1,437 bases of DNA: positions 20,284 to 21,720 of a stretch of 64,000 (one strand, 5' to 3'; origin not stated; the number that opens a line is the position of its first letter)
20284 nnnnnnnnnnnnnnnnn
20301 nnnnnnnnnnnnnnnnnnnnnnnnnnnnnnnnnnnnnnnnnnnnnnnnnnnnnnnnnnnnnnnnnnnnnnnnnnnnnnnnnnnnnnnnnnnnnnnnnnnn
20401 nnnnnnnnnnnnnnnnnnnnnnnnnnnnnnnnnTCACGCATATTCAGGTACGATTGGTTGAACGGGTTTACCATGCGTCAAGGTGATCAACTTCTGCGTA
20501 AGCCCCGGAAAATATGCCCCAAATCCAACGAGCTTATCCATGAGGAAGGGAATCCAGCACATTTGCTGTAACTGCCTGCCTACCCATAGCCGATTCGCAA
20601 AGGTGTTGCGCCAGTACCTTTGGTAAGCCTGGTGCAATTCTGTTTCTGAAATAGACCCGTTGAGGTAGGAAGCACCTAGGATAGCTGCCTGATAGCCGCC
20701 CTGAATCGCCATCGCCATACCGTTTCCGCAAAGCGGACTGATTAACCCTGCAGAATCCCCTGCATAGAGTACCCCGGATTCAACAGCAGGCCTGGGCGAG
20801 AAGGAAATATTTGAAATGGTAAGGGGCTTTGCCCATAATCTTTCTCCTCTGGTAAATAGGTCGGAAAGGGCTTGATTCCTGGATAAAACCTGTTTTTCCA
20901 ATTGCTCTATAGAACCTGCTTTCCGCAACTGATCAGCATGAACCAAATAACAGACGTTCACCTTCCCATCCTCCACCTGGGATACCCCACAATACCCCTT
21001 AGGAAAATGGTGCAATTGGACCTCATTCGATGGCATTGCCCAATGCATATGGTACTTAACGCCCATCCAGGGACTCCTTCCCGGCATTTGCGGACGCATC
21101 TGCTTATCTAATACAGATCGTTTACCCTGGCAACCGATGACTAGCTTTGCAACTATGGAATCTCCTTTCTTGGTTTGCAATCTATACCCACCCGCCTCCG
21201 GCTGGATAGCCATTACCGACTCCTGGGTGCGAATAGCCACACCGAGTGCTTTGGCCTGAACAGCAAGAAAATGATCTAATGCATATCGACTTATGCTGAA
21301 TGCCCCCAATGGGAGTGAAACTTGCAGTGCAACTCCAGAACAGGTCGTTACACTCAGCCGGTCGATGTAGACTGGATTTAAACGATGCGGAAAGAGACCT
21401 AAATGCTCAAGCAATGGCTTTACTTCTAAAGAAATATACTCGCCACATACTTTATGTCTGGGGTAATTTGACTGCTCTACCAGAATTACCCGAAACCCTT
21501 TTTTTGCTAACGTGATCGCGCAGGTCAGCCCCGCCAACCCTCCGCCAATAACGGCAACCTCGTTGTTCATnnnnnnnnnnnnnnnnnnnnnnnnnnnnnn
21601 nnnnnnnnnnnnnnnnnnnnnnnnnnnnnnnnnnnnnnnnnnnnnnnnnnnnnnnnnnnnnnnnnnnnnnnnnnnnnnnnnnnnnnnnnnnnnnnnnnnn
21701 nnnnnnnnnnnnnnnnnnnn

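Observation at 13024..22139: Ten-gene translationally coupled operon combining a type III PKS phenolic-lipid module, a private ACP/KS/DH/reductase line, a PPTase, an MMPL exporter and a YceI lipid binder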

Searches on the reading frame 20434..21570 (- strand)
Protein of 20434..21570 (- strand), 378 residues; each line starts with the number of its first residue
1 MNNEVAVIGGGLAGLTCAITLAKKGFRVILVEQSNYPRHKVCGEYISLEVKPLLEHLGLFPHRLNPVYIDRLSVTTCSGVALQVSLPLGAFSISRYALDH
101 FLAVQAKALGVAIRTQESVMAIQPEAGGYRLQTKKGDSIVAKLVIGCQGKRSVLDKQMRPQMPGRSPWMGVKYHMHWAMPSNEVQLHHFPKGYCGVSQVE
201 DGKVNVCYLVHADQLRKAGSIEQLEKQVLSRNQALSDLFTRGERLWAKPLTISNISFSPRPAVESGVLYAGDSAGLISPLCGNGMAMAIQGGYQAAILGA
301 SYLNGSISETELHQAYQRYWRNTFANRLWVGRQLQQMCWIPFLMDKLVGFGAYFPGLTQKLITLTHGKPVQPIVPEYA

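Call 3: search_protein_families(library=pfam, proteins=[window:20434-21570:-])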
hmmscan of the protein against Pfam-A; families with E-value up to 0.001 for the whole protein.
window:20434-21570:- (378 aa): 15 families
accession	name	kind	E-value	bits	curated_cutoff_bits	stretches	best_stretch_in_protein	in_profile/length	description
PF01494.25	FAD_binding_3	-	3e-19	69.9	22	1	4-318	3-336/349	FAD binding domain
PF01266.30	DAO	-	9.3e-13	48.9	27.9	1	5-36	2-33/353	FAD dependent oxidoreductase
PF07992.20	Pyr_redox_2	-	1.9e-11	44.4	26.1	1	4-37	2-36/291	Pyridine nucleotide-disulphide oxidoreductase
PF00890.30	FAD_binding_2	-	2.7e-09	37.2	20.4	1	5-36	2-33/414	FAD binding domain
PF03486.20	HI0933_like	-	3.5e-09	36.9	50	1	4-41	2-39/244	HI0933-like protein Rossmann domain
PF04820.20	Trp_halogenase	-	5e-09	36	21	0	90-159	152-223/458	Tryptophan halogenase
PF13738.12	Pyr_redox_3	-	9.5e-08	32.1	30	0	7-35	2-31/305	Pyridine nucleotide-disulphide oxidoreductase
PF13450.12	NAD_binding_8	-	1.5e-07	32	21.9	1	7-37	1-31/68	NAD(P)-binding Rossmann-like domain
PF00070.33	Pyr_redox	-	4.4e-07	30.7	22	1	5-58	2-54/82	Pyridine nucleotide-disulphide oxidoreductase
PF01593.30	Amino_oxidase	-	2e-06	27.8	19.8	0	12-35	1-24/443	Flavin containing amine oxidoreductase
PF12831.13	FAD_oxidored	-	3.5e-06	27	27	1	4-35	1-32/416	FAD dependent oxidoreductase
PF01134.28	GIDA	-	8.7e-06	25.5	22.1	1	5-33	2-30/391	Glucose inhibited division protein A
PF05834.18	Lycopene_cycl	-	2.8e-05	23.8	23.4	0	5-37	2-36/380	Lycopene cyclase protein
PF01946.23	Thi4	-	0.00018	21.3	26.2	1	2-34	17-50/235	Thi4 family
PF13454.12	NAD_binding_9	-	0.00022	21.7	21.8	0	94-150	96-154/155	FAD-NAD(P)-binding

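Call 4: search_protein_families(library=ncbifam, proteins=[window:20434-21570:-])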
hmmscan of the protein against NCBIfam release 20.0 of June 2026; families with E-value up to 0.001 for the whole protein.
window:20434-21570:- (378 aa): 113 families (the best 25 are shown)
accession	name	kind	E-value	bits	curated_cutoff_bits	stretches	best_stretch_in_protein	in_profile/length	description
TIGR02032.1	GG-red-SF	subfamily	6.4e-31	108.1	158.8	1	5-296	3-294/297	geranylgeranyl reductase family protein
NF049967.1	QhpG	equivalog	3.3e-30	105.4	240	1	5-334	1-321/423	flavin-dependent monooxygenase QhpG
TIGR02023.1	BchP-ChlP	subfamily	1.5e-17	63.7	343.3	2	4-158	2-161/388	geranylgeranyl diphosphate reductase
NF038174.1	maturase_GoxB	equivalog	2.1e-17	63.2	400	1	4-310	2-321/358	glycine oxidase maturase GoxB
NF005313.0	PRK06847.1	subfamily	2.1e-17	63.1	372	1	3-317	5-330/375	hypothetical protein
NF038171.1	maturase_LodB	equivalog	4.6e-15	55.6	400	1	4-327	1-337/361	lysine-epsilon-oxidase maturase LodB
TIGR01988.1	Ubi-OHases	subfamily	1.5e-13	50.3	224.65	1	5-292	2-305/387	ubiquinone biosynthesis hydroxylase, UbiH/UbiF/VisC/COQ6 family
NF004833.1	PRK06185.1-1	subfamily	5e-13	48.6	488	1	4-361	4-377/403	FAD-dependent oxidoreductase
NF033145.1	rif_monoox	equivalog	1.3e-12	47.4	800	1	4-318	2-321/472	rifampin monooxygenase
NF004834.1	PRK06185.1-3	subfamily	1.6e-12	47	500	1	3-318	8-339/420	FAD-dependent oxidoreductase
NF005786.0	PRK07608.1-1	equivalog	2.7e-12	46.2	597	1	4-344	12-365/393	UbiH/UbiF family hydroxylase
TIGR03197.1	MnmC_Cterm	equivalog_domain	8.6e-12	44.8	174.2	1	4-37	1-34/400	FAD-dependent 5-carboxymethylaminomethyl-2-thiouridine(34) oxidoreductase MnmC1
NF004832.0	PRK06184.1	subfamily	1.9e-11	43.5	476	2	3-59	7-63/506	hypothetical protein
NF041080.1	DGGGPL_reductase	equivalog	1.9e-11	43.5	580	1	4-163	3-168/447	digeranylgeranylglycerophospholipid reductase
NF005303.0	PRK06834.1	subfamily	2.6e-11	42.8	625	1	3-294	4-294/488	hypothetical protein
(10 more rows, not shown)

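Call 30: search_solved_structures(query=window:20434-21570:-, max_evalue=0.001)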
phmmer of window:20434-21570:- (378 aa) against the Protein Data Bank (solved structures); distinct sequences matched with E-value up to 0.001: 42.
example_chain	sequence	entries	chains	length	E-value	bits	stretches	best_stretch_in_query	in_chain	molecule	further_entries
5vqb_A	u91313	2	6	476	7.1e-09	38.1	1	4-294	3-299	Rifampin monooxygenase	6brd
5xgv_A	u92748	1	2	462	1.3e-08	37.3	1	4-291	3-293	PyrE3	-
8zop_A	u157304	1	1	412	4.1e-08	35.6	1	4-61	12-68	Halogenase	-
7vwp_D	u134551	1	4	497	1.6e-07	33.6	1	88-336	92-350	FlsO1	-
3e1t_A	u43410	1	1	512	1.9e-07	33.3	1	5-62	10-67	Halogenase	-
5bul_A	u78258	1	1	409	2.5e-07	33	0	4-63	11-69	flavin-dependent halogenase triple mutant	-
3oz2_A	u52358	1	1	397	4.8e-07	32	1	257-348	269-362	Digeranylgeranylglycerophospholipid reductase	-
3nix_A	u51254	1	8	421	5.1e-07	31.9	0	4-46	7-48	Flavoprotein/dehydrogenase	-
6j0z_C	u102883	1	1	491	1.3e-06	30.7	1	3-330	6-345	Putative angucycline-like polyketide oxygenase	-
3v76_A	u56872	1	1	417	1.6e-06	30.3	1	3-151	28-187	Flavoprotein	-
7koe_C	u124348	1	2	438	3.4e-06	29.3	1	4-55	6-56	Electron transfer flavoprotein-quinone oxidoreductase FixC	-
5bva_A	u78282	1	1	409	3.6e-06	29.2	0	4-63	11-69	flavin-dependent halogenase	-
23lo_A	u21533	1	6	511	4.2e-06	28.9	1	4-167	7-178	flavin dependent Baeyer Villiger monooxygenase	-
3alm_A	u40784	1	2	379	4.4e-06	28.9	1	6-152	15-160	2-methyl-3-hydroxypyridine-5-carboxylic acid oxygenase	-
3all_A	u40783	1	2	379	4.7e-06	28.8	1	6-152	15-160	2-methyl-3-hydroxypyridine-5-carboxylic acid oxygenase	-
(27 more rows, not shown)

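Call 37: find_homologous_proteins(query=window:20434-21570:-)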
Query window:20434-21570:- (378 aa): 7397 proteins with E <= 0.001 among 8000 candidates; the best 120 are listed.
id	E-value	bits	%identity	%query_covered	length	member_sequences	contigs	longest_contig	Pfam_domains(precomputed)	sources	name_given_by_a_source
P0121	1.8e-256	868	100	100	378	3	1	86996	PF13450.13,PF07992.21,PF00070.34,PF03486.21,PF01134.29,PF01494.26,PF12831.14,PF01266.31,PF01593.31,PF00890.31,PF13738.13,PF04820.21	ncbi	-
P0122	2.5e-143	495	58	100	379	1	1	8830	PF01266.31,PF13450.13,PF00890.31,PF07992.21,PF00070.34,PF03486.21,PF04820.21,PF01134.29,PF01494.26,PF12831.14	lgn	-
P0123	9.8e-142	490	57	99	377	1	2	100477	PF01266.31,PF13450.13,PF00890.31,PF07992.21,PF00070.34,PF03486.21,PF04820.21,PF01494.26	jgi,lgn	-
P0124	4.6e-134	465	55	98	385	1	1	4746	PF01266.31,PF13450.13,PF00890.31,PF07992.21,PF00070.34,PF03486.21,PF04820.21,PF01494.26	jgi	jgi:flavin-dependent dehydrogenase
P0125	5.4e-134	465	56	98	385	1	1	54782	PF01266.31,PF13450.13,PF00890.31,PF07992.21,PF00070.34,PF03486.21,PF04820.21,PF01494.26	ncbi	-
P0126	7.4e-108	379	49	98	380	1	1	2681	PF01266.31,PF01593.31,PF13450.13,PF00890.31,PF07992.21,PF00070.34,PF13738.13,PF03486.21,PF05834.19,PF01494.26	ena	-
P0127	1.7e-106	374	50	92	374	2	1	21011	PF01266.31,PF01593.31,PF13450.13,PF00890.31,PF07992.21,PF03486.21,PF04820.21,PF05834.19,PF01134.29,PF01494.26,PF12831.14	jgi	jgi:flavin-dependent dehydrogenase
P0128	1.8e-105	371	48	92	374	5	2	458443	PF13450.13,PF07992.21,PF00070.34,PF03486.21,PF05834.19,PF01134.29,PF01494.26,PF12831.14,PF01266.31,PF01593.31,PF00890.31,PF04820.21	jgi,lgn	-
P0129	6.7e-102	359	47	93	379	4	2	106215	PF01266.31,PF13450.13,PF00890.31,PF07992.21,PF00070.34,PF03486.21,PF04820.21,PF01134.29,PF01494.26,PF12831.14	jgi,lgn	-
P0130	2.8e-100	354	47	96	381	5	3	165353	PF01266.31,PF13450.13,PF00890.31,PF07992.21,PF00070.34,PF03486.21,PF04820.21,PF01494.26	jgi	jgi:menaquinone-9 beta-reductase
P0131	1.8e-98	348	46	98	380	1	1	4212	PF01266.31,PF13450.13,PF00890.31,PF07992.21,PF00070.34,PF13738.13,PF03486.21,PF04820.21,PF05834.19,PF01494.26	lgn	-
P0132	1.9e-98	348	47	97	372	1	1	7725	PF01266.31,PF00890.31,PF07992.21,PF03486.21,PF04820.21,PF05834.19,PF01494.26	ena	-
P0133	2.8e-97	344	46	97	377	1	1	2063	PF01266.31,PF00890.31,PF07992.21,PF13738.13,PF03486.21,PF04820.21,PF01134.29,PF01494.26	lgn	-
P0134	3.4e-97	344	46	96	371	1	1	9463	PF01266.31,PF13450.13,PF00890.31,PF07992.21,PF00070.34,PF13738.13,PF03486.21,PF04820.21,PF01494.26,PF12831.14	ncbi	-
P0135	4.3e-97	343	45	97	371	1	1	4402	PF01266.31,PF13450.13,PF00890.31,PF07992.21,PF13738.13,PF03486.21,PF04820.21,PF05834.19,PF01134.29,PF01494.26,PF12831.14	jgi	jgi:flavin-dependent dehydrogenase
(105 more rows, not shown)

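Call 44: predict_structure(alignment_id=A1)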
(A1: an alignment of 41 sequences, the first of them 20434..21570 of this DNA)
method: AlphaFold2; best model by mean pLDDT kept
length: 378 residues; sequences in the alignment: 41
mean_pLDDT: 91.5   pTM: 0.92
mean pLDDT of the five models: 91.5, 91.2, 90.2, 89.6, 88.9
residues with pLDDT >= 90: 298; 70-90: 59; 50-70: 17; < 50: 4
segments of 3 or more residues with pLDDT < 50: 376-378
pLDDT, mean of each block of 10 residues (from residue 1): 87 97 98 84 80 97 96 96 95 93 98 96 94 96 93 80 80 94 95 94 94 95 97 97 92 87 94 75 89 98 97 97 93 87 92 93 90 65
secondary structure, 60 per line:
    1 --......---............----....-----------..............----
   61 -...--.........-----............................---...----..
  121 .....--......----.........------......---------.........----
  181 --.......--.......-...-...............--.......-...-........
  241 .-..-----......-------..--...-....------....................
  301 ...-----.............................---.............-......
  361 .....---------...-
elements in order: E3-8 H12-23 E28-31 E43-47 H48-56 E67-75 E81-94 H95-108 E112-114 E119-125 E128-133 E138-146 H153-158 E168-176 E183-189 E192-198 E204-211 H212-218 H221-227 H233-241 E250-255 E267-269 H271-274 H281-303 H309-337 H341-353 H355-365

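Call 48: fold_search(model_id=the predicted structure, library=pdb)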
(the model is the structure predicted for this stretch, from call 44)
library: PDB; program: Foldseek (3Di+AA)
matches with E <= 10: 1991; with E <= 0.001: 1326
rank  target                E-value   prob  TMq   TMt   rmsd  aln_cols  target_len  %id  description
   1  3oz2                  3.7e-22  1.00  0.75  0.72   4.7       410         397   18  Crystal structure of a geranylgeranyl bacteriochlorophyll reductase-like (Ta0516) from Thermoplasma acidophilum at 1.60  (released 2010-10-27)
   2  8zop                  4.6e-22  1.00  0.78  0.72   4.6       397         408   19  Structure of FasV in complex with FAD (released 2025-04-02)
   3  5bva                  1.2e-21  1.00  0.78  0.75   3.7       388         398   17  Structure of flavin-dependent brominase Bmp2 (released 2016-03-09)
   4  5dbj_D                1.3e-21  1.00  0.82  0.72   3.7       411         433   14  Crystal structure of halogenase PltA (released 2015-10-07)
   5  7fco_B                1.8e-21  1.00  0.82  0.73   4.3       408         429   16  ChlB4 Halogenase (released 2022-03-16)
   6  3nix_E                1.9e-21  1.00  0.73  0.68   6.9       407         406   18  Crystal structure of flavoprotein/dehydrogenase from Cytophaga hutchinsonii. Northeast Structural Genomics Consortium  (released 2010-06-30)
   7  3nix_D                5.7e-21  1.00  0.77  0.72   4.1       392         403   18  Crystal structure of flavoprotein/dehydrogenase from Cytophaga hutchinsonii. Northeast Structural Genomics Consortium  (released 2010-06-30)
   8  7fco_A                7.5e-21  1.00  0.80  0.71   4.6       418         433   16  ChlB4 Halogenase (released 2022-03-16)
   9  7koe_C                7.5e-21  1.00  0.69  0.61   7.4       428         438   18  Electron bifurcating flavoprotein Fix/EtfABCX (released 2021-01-20)
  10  3nix_C                8.0e-21  1.00  0.75  0.70   4.5       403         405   18  Crystal structure of flavoprotein/dehydrogenase from Cytophaga hutchinsonii. Northeast Structural Genomics Consortium  (released 2010-06-30)
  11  5dbj_A                1.0e-20  1.00  0.80  0.70   4.1       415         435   15  Crystal structure of halogenase PltA (released 2015-10-07)
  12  5bul                  1.0e-20  1.00  0.78  0.75   3.5       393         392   19  Structure of flavin-dependent brominase Bmp2 triple mutant Y302S F306V A345W (released 2016-03-09)
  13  3nix_A                1.1e-20  1.00  0.72  0.68   7.9       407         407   17  Crystal structure of flavoprotein/dehydrogenase from Cytophaga hutchinsonii. Northeast Structural Genomics Consortium  (released 2010-06-30)
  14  3nix_F                1.5e-20  1.00  0.78  0.74   3.7       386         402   18  Crystal structure of flavoprotein/dehydrogenase from Cytophaga hutchinsonii. Northeast Structural Genomics Consortium  (released 2010-06-30)
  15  6sw2                  1.6e-20  1.00  0.72  0.73   4.8       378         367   15  Crystal Structure of P. aeruginosa PqsL in complex with 2-aminobenzoylacetate (released 2020-06-03)
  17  3nix_B                2.4e-20  1.00  0.76  0.72   5.1       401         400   17  Crystal structure of flavoprotein/dehydrogenase from Cytophaga hutchinsonii. Northeast Structural Genomics Consortium  (released 2010-06-30)
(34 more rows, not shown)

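Call 49: search_dna_similar(query=window:20434-21570:-, collection=plasmids, mode=protein, max_evalue=1e-10, max_rows=25)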
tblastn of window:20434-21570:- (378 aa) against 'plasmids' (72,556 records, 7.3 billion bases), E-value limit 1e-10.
Records with a match: 40; places in all: 40; records where one place covers at least 80% of the query: 29.
Best place of each record, by identity: <60% 40.
By first word of the organism name: Sphingobium 13; Streptomyces 6; Novosphingobium 4; Hymenobacter 2; Embleya 2; Bernardetia 1; Paracoccus 1; Falsirhodobacter 1; Paludisphaera 1; Roseomonas 1; and 8 more.
By predicted mobility (MOB-suite, as given by PLSDB): non-mobilizable 35; mobilizable 4; conjugative 1.
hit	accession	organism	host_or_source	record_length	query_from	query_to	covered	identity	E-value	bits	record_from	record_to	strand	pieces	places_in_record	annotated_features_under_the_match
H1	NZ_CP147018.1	Bernardetia sp. Wsw4-3y2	Red alga,Red algae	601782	1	368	97%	39.0%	1e-82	281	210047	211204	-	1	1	NAD(P)/FAD-dependent oxidoreductase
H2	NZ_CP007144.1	Hymenobacter swuensis DY53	-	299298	4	368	97%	37.3%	3e-60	217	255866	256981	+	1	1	FAD-dependent oxidoreductase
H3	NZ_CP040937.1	Hymenobacter sp. DG01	cell culture,water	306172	4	368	97%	36.8%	2e-60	218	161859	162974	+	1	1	FAD-dependent oxidoreductase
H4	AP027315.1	Sphingobium sp. TomMM15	-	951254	4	378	99%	27.8%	3e-23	108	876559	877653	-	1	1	hypothetical protein (x3)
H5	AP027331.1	Sphingobium sp. TomTYG65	-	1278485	4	365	96%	28.8%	2e-15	86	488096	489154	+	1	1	hypothetical protein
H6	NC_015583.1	Novosphingobium sp. PP1Y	-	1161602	28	361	88%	31.0%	2e-29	127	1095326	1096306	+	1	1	none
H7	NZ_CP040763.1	Paracoccus liaowanqingii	Tibetan antelope,cell culture,feces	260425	4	330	87%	31.1%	2e-30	130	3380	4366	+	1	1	FAD-dependent monooxygenase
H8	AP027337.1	Sphingobium sp. TomTYG72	-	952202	4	366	96%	27.6%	9e-22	104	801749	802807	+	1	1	hypothetical protein (x2)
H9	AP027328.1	Sphingobium sp. TomTYG64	-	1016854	4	365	96%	27.4%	3e-22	106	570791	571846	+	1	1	hypothetical protein (x2)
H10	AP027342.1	Sphingobium sp. TomTYG74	-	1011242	4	366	96%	27.1%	2e-19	97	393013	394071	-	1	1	hypothetical protein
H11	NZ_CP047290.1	Falsirhodobacter algicola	Grateloupia sp.,single cell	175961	25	366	90%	28.6%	2e-25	115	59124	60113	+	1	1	FAD-dependent monooxygenase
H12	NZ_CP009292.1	Novosphingobium pentaromativorans US6-1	mud sediment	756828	22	366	91%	28.1%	1e-31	134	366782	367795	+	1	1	FAD-dependent monooxygenase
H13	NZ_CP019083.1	Paludisphaera borealis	-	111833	4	369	97%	26.5%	4e-16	88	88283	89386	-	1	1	NAD(P)/FAD-dependent oxidoreductase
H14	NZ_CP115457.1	Sphingobium yanoikuyae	cell culture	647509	25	366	90%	28.2%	4e-22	105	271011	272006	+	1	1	NAD(P)-binding protein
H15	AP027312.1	Sphingobium sp. TomMM7A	-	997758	4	365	96%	26.6%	7e-25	114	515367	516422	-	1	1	hypothetical protein (x2)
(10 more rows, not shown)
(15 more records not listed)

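Call 50: get_annotated_region(hit=H13, flank=5000)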
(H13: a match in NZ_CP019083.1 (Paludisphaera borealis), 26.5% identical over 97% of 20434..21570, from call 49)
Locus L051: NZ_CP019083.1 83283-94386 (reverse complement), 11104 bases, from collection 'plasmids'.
description: Paludisphaera borealis strain PX4 plasmid PALBO1, complete sequence
organism: Paludisphaera borealis (NCBI taxid 1387353)
taxonomy: Bacteria; Planctomycetota; Planctomycetia; Isosphaerales; Isosphaeraceae; Paludisphaera; Paludisphaera borealis
host: -; source: -; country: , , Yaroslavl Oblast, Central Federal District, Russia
typing (MOB-suite, as given by PLSDB): non-mobilizable; replicon rep_cluster_171
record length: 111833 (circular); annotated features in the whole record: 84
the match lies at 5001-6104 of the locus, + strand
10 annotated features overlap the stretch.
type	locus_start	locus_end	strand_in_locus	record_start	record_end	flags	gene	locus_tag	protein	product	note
CDS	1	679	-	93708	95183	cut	-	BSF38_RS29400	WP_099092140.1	sigma-54 dependent transcriptional regulator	GO:0006355 - regulation of DNA-templated transcription [Evidence IEA]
CDS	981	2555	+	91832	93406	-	-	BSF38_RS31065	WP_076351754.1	PAS domain-containing sensor histidine kinase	-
CDS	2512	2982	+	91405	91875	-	-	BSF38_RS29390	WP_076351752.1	response regulator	-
CDS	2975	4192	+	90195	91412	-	-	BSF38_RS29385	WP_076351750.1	hybrid sensor histidine kinase/response regulator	-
CDS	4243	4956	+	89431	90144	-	-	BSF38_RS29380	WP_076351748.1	methyltransferase domain-containing protein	-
CDS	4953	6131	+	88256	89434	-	-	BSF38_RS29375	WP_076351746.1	NAD(P)/FAD-dependent oxidoreductase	-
CDS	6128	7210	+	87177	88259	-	-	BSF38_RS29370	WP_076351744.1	type III polyketide synthase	-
CDS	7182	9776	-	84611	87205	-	-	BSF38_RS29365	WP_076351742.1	serine/threonine-protein kinase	GO:0006468 - protein phosphorylation [Evidence IEA]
CDS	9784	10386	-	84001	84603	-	-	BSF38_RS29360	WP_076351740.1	sigma-70 family RNA polymerase sigma factor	GO:0006352 - DNA-templated transcription initiation [Evidence IEA]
CDS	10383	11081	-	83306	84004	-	-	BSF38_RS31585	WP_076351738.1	hypothetical protein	-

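Call 51: get_annotated_region(hit=H12, flank=5000)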
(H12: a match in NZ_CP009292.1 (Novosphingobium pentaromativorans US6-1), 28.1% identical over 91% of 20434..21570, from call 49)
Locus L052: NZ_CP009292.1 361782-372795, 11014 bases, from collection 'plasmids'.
description: Novosphingobium pentaromativorans US6-1 plasmid pLA3, complete sequence
organism: Novosphingobium pentaromativorans US6-1 (NCBI taxid 1088721)
taxonomy: Bacteria; Pseudomonadota; Alphaproteobacteria; Sphingomonadales; Sphingomonadaceae; Novosphingobium; Novosphingobium pentaromativorans; Novosphingobium pentaromativorans US6-1
host: -; source: mud sediment; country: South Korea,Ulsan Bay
typing (MOB-suite, as given by PLSDB): non-mobilizable
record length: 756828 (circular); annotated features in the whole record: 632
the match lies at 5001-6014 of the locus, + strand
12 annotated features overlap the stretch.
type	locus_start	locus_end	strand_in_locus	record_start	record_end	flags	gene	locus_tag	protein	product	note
CDS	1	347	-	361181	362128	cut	-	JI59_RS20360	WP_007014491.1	FecR domain-containing protein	-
CDS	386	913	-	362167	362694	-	-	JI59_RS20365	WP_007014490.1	RNA polymerase sigma factor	GO:0006352 - DNA-templated transcription initiation [Evidence IEA]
CDS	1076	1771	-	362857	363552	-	-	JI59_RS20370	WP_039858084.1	methyltransferase domain-containing protein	-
CDS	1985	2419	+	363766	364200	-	-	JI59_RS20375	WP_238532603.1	DUF2147 domain-containing protein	-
CDS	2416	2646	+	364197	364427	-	-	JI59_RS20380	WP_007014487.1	phosphopantetheine-binding protein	-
CDS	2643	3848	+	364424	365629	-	-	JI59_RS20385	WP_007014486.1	beta-ketoacyl-[acyl-carrier-protein] synthase family protein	GO:0006633 - fatty acid biosynthetic process [Evidence IEA]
CDS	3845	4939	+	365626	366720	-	-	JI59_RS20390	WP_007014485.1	type III polyketide synthase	-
CDS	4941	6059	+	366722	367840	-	-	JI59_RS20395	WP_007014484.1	FAD-dependent monooxygenase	-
CDS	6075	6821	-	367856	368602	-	-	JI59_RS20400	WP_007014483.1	hypothetical protein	-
CDS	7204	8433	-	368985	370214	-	-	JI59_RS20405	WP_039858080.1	MFS transporter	GO:0055085 - transmembrane transport [Evidence IEA]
CDS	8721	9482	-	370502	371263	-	-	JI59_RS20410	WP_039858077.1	SDR family NAD(P)-dependent oxidoreductase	-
CDS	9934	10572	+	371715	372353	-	-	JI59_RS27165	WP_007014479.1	TetR/AcrR family transcriptional regulator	GO:0006355 - regulation of DNA-templated transcription [Evidence IEA]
